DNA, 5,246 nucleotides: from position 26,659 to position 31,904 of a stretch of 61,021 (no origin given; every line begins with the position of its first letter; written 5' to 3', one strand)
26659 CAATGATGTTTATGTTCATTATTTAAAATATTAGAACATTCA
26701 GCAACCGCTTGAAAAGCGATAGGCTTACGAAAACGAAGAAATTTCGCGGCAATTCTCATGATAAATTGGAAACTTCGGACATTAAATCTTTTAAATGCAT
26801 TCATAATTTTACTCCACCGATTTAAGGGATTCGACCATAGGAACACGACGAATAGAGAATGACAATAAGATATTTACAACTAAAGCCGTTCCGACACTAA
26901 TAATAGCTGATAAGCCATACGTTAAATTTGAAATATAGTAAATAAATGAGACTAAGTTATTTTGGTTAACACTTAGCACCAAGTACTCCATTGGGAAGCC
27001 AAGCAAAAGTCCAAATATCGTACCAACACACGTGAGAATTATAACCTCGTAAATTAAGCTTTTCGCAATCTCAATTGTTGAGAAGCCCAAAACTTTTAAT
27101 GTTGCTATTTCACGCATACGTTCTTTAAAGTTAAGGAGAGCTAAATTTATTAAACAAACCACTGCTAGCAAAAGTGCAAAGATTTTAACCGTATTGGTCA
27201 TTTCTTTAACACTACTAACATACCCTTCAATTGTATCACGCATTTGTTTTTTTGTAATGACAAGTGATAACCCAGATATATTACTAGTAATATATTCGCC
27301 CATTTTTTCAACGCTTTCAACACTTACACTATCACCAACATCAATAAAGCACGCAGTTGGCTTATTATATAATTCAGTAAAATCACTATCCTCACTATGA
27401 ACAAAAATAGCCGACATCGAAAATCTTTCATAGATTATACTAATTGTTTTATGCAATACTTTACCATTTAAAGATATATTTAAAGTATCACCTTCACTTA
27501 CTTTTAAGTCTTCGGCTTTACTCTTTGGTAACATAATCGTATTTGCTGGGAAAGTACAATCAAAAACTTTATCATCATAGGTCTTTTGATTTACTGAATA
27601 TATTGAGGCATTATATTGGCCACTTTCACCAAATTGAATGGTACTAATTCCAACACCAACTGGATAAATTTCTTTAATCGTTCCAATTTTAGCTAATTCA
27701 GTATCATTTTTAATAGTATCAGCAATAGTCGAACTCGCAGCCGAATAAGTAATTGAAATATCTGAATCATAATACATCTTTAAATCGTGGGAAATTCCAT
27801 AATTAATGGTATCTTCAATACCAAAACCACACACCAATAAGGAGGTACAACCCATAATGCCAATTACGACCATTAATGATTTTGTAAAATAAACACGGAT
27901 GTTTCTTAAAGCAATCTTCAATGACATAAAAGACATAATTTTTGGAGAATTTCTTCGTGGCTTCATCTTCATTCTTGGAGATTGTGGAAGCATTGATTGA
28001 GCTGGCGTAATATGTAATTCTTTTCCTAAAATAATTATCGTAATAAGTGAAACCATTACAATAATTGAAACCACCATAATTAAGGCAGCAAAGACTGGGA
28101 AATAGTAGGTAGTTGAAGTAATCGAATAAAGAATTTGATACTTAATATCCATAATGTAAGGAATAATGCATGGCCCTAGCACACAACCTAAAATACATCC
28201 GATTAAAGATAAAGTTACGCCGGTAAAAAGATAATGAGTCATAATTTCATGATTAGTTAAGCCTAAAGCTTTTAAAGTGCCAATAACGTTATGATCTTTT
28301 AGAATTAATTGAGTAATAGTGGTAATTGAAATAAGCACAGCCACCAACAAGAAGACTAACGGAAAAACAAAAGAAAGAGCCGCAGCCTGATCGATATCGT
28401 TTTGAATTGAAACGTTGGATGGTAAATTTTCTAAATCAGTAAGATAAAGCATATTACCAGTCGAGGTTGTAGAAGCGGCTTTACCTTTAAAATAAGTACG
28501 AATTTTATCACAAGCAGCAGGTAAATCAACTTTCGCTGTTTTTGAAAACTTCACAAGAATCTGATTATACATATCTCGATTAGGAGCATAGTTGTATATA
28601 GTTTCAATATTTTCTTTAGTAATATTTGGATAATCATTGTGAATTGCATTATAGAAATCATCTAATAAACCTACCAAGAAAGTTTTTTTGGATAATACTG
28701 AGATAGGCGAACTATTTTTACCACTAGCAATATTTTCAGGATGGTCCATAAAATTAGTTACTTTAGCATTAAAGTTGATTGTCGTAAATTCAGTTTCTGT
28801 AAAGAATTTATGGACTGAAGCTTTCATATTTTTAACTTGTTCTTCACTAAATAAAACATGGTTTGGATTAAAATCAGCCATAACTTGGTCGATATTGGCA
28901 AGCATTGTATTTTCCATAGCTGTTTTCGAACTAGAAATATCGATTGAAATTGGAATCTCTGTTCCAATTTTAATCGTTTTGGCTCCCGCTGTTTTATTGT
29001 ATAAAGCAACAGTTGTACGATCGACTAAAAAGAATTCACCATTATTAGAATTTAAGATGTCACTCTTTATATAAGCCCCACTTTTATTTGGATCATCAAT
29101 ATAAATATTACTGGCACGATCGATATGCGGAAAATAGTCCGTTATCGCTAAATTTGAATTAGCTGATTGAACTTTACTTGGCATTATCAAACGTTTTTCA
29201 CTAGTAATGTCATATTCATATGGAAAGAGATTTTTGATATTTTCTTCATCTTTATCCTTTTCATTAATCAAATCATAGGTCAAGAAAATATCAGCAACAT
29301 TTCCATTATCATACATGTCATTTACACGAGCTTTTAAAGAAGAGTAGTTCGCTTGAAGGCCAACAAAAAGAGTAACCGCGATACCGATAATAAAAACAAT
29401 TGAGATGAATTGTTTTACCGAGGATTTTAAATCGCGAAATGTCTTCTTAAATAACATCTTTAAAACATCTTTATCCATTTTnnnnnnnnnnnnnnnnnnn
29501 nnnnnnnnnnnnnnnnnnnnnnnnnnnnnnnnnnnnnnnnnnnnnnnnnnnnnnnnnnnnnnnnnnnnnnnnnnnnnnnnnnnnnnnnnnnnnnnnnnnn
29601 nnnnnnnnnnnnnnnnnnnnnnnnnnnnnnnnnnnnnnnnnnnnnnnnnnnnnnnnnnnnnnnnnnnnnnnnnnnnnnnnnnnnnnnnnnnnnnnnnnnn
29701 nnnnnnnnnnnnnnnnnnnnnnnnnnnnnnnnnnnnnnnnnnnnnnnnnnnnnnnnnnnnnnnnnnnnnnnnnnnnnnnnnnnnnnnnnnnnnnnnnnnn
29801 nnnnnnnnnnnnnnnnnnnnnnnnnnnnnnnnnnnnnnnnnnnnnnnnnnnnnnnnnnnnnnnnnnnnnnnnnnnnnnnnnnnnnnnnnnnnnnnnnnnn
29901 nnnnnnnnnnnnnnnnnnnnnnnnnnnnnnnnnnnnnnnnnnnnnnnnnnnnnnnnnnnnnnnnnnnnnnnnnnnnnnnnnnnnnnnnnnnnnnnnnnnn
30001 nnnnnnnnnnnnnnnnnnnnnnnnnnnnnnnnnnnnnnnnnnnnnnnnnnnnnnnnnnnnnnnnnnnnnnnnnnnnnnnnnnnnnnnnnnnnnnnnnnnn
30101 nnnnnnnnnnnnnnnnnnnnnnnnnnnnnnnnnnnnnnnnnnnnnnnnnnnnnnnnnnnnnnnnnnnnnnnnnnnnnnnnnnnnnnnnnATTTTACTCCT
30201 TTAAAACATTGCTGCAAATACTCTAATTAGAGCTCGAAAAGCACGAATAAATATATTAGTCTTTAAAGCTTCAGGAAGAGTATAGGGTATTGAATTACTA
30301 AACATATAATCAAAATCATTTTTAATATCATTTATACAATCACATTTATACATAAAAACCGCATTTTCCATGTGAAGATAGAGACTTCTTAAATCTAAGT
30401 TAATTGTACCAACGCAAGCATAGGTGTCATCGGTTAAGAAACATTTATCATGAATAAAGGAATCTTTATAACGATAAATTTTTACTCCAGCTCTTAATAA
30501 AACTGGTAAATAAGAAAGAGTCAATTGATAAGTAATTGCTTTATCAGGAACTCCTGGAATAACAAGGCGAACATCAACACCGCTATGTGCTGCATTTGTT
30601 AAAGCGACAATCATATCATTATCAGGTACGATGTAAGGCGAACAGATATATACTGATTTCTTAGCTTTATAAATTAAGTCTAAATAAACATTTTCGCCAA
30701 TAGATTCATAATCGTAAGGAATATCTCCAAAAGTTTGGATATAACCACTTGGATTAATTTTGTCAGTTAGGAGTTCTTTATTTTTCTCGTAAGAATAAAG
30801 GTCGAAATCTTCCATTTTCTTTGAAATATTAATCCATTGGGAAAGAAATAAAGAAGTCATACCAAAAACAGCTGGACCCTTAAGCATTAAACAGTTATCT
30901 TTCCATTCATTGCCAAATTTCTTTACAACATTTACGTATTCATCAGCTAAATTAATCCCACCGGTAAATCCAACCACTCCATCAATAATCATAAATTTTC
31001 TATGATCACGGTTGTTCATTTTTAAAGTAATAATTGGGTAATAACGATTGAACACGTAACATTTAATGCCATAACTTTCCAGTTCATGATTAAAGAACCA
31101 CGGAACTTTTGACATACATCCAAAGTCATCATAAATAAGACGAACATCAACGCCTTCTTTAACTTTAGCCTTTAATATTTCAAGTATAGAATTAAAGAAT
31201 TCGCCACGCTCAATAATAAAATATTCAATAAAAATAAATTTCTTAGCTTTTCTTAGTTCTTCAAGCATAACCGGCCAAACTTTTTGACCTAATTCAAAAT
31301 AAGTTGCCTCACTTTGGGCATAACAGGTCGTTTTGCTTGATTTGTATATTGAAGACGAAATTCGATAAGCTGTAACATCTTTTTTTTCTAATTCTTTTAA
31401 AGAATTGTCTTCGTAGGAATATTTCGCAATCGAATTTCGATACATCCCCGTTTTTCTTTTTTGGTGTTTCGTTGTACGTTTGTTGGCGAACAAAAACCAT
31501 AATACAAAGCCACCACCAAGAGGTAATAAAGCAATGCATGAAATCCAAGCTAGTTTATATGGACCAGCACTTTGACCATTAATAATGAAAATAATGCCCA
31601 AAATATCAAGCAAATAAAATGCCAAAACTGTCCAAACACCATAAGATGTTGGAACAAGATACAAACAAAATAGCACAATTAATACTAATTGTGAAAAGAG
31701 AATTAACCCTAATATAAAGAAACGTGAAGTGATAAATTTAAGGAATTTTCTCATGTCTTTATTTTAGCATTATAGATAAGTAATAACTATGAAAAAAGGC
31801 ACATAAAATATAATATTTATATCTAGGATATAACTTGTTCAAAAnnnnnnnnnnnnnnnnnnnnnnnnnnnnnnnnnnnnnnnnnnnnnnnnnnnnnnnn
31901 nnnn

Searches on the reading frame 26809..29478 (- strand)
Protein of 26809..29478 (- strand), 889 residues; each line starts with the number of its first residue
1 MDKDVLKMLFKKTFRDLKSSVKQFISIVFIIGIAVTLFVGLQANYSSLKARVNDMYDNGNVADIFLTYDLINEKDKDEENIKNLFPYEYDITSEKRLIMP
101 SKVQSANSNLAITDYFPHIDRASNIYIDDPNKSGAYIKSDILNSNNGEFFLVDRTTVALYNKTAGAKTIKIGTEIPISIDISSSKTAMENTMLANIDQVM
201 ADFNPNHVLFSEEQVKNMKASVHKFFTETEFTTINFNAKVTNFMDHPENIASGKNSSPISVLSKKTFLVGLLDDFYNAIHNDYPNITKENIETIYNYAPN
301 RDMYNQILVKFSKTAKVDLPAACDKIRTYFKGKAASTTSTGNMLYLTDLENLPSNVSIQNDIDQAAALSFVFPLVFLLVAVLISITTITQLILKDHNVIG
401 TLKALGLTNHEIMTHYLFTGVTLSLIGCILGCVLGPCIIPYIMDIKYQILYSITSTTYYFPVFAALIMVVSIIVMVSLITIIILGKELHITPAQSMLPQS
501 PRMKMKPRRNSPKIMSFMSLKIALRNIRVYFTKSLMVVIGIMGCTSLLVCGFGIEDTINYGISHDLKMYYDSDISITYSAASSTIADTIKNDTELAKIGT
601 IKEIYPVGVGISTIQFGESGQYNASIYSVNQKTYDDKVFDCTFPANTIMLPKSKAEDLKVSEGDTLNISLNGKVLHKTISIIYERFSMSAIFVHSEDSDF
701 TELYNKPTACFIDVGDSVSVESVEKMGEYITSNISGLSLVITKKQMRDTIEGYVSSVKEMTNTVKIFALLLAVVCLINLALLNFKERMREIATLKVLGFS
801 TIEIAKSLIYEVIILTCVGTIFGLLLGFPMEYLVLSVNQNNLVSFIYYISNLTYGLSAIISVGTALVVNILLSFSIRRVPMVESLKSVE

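Call 23: search_protein_families(library=pfam, proteins=[window:26809-29478:-], max_evalue=0.00001)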
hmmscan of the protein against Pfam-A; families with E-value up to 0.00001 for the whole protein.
window:26809-29478:- (889 aa): 1 family
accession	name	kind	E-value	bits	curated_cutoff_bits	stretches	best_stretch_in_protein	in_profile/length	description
PF02687.27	FtsX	-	1.1e-29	103.4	25.5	2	766-877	5-116/120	FtsX-like permease C-terminal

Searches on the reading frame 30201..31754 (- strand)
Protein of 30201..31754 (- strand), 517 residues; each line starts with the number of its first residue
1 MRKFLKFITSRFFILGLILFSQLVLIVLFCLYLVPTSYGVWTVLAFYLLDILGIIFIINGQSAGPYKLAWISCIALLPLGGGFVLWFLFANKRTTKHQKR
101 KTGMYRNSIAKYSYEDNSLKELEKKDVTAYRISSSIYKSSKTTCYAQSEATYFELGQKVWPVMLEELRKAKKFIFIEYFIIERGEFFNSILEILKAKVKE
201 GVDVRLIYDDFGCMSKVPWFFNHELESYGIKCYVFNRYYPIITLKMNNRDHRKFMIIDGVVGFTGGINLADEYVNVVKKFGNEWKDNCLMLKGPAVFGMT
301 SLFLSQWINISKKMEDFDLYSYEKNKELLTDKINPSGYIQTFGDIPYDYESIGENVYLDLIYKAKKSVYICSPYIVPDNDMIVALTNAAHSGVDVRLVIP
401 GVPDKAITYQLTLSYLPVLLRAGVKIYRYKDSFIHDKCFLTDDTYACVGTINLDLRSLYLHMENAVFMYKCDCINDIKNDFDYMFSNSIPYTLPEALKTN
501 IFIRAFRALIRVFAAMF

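Call 65: search_protein_families(library=pfam, proteins=[window:30201-31754:-], max_evalue=0.00001)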
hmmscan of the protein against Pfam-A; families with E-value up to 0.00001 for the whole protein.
window:30201-31754:- (517 aa): 2 families
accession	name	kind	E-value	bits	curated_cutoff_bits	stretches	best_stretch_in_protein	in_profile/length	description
PF13091.12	PLDc_2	-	2e-40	138.1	27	2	358-484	2-131/132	PLD-like domain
PF00614.28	PLDc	-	2.9e-11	43.3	21.9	1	246-273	1-28/28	Phospholipase D Active site motif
